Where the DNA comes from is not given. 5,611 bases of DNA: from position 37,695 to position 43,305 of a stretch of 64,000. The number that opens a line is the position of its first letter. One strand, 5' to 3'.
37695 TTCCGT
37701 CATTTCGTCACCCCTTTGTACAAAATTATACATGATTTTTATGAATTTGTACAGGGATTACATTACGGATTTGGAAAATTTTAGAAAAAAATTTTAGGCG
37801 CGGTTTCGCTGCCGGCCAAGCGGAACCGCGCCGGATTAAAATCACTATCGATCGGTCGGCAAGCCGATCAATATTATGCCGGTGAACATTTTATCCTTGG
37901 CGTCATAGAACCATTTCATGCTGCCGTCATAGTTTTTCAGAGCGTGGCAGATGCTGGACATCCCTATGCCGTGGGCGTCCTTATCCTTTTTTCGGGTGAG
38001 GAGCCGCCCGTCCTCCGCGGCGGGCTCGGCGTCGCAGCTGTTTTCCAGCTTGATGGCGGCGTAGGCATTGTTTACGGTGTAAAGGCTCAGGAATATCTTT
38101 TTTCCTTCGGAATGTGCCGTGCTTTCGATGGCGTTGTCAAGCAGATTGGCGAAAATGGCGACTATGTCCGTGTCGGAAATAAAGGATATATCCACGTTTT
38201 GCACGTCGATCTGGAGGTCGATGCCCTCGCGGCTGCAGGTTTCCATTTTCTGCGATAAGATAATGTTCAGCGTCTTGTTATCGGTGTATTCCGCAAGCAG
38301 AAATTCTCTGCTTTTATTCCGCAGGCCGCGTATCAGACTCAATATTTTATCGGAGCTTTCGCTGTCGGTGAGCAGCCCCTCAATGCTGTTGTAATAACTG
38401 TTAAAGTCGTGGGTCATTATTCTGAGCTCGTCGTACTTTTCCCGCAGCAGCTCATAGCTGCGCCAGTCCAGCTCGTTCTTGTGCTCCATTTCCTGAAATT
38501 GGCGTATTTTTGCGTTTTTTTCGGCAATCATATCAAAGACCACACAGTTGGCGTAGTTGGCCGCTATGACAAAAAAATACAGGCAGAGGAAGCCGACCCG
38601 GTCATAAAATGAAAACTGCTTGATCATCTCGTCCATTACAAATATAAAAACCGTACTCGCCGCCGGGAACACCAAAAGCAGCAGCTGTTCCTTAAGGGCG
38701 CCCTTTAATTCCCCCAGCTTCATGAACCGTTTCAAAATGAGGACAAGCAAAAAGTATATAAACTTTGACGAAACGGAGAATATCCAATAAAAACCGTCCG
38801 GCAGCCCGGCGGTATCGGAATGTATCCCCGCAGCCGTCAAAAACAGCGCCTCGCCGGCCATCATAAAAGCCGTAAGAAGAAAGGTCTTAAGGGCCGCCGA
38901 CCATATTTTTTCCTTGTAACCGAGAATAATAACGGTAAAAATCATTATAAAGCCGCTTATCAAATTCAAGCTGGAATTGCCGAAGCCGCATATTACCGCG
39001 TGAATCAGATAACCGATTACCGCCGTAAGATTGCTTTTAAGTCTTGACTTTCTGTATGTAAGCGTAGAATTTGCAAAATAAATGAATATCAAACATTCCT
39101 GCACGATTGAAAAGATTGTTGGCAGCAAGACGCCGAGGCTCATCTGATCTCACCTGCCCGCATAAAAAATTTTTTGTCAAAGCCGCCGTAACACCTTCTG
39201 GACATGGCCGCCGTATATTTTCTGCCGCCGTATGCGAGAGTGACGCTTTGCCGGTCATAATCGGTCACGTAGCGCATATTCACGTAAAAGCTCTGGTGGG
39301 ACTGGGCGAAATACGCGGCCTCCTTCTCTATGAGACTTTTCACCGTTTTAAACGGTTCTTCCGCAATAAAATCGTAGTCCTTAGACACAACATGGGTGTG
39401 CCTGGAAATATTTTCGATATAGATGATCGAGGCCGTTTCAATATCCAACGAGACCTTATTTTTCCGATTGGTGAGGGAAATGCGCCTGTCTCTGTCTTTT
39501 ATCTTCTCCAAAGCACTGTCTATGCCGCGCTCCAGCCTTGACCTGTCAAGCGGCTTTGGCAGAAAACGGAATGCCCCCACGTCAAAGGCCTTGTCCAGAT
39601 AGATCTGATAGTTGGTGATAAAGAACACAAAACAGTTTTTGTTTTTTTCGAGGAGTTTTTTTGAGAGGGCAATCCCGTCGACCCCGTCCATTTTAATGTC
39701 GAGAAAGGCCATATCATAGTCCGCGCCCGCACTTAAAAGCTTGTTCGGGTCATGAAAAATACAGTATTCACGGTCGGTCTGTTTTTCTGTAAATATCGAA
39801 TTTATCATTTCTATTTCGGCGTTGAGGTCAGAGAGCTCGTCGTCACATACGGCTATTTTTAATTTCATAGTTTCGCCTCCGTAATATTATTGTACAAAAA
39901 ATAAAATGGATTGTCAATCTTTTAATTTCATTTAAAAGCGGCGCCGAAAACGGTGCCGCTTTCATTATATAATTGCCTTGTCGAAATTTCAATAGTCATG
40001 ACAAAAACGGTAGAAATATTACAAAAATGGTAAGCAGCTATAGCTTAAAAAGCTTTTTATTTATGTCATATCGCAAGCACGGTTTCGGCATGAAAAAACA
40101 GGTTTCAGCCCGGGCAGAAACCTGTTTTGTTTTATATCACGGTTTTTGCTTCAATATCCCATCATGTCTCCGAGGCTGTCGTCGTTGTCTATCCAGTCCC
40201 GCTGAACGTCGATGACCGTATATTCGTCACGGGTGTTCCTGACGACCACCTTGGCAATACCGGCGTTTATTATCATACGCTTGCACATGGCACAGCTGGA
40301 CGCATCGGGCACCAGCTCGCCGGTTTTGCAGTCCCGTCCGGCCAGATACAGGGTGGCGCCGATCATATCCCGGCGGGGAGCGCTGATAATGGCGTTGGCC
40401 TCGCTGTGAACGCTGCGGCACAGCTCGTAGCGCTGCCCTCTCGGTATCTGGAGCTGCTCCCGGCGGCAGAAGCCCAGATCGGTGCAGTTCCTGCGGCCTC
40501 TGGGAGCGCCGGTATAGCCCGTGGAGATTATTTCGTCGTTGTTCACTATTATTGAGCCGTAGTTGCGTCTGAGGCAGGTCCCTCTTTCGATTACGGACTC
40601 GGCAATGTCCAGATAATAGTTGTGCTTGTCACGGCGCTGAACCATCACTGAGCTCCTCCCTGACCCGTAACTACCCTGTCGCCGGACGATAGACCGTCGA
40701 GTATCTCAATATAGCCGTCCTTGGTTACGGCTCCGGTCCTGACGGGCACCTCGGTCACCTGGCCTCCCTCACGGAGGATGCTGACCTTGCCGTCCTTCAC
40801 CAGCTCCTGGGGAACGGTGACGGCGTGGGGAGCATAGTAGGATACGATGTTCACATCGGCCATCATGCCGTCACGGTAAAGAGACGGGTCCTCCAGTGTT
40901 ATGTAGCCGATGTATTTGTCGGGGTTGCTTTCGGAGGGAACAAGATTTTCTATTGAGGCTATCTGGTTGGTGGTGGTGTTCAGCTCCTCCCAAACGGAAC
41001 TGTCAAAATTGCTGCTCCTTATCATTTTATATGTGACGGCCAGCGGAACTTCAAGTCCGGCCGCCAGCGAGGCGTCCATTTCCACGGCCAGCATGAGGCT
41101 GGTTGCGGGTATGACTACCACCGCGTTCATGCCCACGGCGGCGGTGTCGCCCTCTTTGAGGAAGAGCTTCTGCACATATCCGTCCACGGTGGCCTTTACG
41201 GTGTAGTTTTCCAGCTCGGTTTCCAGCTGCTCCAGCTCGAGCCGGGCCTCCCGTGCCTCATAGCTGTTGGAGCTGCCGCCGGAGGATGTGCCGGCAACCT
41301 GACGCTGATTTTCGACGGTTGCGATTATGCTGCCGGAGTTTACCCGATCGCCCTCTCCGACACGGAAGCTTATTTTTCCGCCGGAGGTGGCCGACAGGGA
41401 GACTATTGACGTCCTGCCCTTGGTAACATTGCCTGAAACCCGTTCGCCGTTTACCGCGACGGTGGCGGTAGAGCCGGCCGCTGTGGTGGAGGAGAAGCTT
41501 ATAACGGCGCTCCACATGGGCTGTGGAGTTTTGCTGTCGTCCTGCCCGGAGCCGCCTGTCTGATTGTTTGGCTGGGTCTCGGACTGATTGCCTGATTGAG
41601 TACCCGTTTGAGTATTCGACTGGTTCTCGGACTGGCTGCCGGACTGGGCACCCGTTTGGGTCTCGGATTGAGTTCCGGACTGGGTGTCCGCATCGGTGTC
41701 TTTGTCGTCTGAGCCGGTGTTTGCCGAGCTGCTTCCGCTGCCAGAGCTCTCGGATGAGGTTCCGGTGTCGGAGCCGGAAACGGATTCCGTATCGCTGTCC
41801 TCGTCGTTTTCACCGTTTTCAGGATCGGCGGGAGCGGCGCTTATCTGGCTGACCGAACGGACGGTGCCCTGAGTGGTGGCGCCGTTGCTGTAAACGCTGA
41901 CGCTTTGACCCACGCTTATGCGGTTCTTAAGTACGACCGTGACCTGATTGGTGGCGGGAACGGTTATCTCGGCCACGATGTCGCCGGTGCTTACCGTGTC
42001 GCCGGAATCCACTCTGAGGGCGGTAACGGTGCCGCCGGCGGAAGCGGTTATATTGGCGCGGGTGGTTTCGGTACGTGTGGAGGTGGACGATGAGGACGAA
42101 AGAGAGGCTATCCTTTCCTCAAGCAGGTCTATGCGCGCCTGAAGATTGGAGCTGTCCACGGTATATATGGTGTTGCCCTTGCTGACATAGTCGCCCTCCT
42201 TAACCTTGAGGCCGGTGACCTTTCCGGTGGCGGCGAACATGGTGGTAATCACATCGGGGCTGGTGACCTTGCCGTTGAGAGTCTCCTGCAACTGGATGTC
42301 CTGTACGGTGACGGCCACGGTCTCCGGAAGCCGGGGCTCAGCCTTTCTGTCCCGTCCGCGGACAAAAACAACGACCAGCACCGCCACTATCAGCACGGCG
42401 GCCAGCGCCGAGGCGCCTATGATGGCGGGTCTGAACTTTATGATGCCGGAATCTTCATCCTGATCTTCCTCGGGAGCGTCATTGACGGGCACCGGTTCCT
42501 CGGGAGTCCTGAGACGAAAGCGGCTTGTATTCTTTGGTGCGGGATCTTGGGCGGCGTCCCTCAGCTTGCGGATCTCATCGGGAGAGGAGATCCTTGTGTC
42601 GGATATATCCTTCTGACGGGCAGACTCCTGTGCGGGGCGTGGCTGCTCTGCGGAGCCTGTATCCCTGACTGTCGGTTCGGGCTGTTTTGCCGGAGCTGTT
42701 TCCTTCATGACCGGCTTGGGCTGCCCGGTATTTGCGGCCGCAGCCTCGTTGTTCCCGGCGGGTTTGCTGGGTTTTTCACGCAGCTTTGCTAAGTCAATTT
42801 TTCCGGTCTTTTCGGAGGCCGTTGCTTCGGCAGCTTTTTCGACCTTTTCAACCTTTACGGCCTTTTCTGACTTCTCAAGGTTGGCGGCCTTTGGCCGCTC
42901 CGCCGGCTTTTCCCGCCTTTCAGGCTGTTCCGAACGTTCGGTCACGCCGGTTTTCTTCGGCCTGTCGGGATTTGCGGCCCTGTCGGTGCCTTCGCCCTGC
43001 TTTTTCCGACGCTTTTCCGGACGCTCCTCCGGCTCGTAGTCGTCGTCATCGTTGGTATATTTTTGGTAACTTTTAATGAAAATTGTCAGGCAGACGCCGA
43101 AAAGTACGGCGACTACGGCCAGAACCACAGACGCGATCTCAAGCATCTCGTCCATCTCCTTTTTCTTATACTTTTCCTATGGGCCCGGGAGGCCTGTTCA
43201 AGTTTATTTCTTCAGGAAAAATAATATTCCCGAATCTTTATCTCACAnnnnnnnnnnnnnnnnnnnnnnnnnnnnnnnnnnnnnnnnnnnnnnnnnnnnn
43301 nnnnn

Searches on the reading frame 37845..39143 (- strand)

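Call 71: search_protein_families(library=pfam, proteins=[window:37845-39143:-], max_evalue=0.0001)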
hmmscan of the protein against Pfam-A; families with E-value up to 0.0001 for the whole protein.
window:37845-39143:- (432 aa): 1 family
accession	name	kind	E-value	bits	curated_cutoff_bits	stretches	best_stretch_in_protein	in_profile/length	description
PF14501.12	HATPase_c_5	-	4.6e-20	71.9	22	1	323-426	2-101/102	GHKL domain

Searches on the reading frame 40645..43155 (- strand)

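Call 71: search_protein_families(library=pfam, proteins=[window:40645-43155:-], max_evalue=0.0001)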
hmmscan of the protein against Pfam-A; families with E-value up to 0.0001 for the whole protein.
window:40645-43155:- (836 aa): 4 families
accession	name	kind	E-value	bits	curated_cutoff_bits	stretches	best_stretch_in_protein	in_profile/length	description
PF13533.13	Biotin_lipoyl_2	-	1.1e-13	51.1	29.8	1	311-334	9-32/32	Biotin-lipoyl like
PF00364.28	Biotin_lipoyl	-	5.8e-12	45.7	22.1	0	368-397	44-73/73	Biotin-requiring enzyme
PF13437.12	HlyD_3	-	2e-09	38.6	22.2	0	369-439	2-80/106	HlyD family secretion protein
PF16576.10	HlyD_D23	-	3.8e-08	33.3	30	0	287-361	94-168/214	Barrel-sandwich domain of CusB or HlyD membrane-fusion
